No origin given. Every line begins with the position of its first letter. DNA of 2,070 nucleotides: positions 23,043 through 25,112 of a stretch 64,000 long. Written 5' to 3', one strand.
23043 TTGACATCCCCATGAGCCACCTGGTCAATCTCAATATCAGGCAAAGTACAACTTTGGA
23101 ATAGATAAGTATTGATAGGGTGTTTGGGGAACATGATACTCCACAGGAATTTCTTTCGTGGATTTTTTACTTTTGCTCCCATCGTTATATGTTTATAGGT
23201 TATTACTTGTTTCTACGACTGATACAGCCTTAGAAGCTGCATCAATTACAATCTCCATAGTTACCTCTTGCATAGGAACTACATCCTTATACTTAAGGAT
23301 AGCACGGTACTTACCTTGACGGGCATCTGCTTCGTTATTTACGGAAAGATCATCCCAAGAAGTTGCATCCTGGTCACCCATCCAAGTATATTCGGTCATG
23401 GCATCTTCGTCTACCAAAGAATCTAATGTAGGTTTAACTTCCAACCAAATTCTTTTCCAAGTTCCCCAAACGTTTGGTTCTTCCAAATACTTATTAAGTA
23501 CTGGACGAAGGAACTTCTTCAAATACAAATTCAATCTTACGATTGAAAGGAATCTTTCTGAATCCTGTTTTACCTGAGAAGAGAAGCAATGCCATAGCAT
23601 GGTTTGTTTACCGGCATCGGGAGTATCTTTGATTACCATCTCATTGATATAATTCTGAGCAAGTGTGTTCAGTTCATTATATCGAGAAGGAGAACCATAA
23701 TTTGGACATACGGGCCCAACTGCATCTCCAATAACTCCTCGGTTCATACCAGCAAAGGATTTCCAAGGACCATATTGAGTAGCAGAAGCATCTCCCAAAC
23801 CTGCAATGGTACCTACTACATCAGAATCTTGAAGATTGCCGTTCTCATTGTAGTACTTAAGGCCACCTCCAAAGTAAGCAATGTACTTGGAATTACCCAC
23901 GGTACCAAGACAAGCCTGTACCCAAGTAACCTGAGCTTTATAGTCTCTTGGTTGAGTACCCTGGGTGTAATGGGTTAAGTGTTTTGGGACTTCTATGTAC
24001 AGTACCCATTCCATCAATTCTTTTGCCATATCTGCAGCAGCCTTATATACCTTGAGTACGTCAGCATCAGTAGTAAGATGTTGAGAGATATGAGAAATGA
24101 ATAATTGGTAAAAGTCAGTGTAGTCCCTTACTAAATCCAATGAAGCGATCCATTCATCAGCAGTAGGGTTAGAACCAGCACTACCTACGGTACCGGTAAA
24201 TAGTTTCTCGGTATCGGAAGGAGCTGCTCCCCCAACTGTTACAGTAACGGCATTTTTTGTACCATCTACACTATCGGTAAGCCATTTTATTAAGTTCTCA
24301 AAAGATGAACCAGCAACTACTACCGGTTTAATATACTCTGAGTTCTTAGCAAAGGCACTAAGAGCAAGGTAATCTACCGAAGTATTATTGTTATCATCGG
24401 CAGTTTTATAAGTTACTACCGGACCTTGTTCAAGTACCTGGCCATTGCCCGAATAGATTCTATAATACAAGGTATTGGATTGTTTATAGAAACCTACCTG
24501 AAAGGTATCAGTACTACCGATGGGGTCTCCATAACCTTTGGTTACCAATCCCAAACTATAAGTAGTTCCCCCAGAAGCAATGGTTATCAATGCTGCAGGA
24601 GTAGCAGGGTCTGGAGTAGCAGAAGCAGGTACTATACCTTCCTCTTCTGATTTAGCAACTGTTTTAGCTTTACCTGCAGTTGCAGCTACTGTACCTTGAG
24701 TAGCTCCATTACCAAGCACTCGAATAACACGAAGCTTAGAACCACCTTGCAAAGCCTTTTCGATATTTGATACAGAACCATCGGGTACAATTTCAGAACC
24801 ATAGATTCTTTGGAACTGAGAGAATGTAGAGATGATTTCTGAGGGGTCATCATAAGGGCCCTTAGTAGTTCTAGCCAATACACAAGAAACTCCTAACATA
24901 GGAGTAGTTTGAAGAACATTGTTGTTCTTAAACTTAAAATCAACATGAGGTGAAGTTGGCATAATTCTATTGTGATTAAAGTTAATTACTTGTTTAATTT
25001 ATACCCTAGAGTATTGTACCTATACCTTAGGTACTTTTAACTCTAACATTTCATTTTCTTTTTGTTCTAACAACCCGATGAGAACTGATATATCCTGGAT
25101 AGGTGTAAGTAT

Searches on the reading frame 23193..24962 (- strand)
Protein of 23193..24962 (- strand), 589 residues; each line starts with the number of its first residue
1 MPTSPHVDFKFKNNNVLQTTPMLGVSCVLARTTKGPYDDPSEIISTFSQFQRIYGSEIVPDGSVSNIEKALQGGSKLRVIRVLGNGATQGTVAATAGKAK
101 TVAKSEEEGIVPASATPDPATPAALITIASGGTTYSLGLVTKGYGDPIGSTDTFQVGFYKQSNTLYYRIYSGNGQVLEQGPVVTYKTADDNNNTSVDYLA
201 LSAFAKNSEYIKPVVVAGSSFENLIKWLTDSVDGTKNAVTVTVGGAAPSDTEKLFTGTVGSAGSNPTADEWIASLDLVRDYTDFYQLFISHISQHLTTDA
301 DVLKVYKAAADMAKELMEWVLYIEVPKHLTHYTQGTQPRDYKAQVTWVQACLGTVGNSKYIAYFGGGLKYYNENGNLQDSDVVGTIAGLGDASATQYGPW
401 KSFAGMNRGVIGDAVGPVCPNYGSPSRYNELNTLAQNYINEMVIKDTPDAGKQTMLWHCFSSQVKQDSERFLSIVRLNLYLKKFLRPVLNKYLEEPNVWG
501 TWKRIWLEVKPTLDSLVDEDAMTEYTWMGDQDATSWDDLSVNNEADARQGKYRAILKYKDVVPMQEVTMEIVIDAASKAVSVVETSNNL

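Call 36: search_protein_families(library=phrogs, max_evalue=0.00001, proteins=[window:23193-24962:-])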
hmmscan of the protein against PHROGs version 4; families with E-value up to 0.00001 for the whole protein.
window:23193-24962:- (589 aa): 1 family
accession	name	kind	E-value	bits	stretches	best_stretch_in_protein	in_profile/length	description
phrog_23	-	tail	1.9e-21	77.4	1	30-576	54-465/496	tail sheath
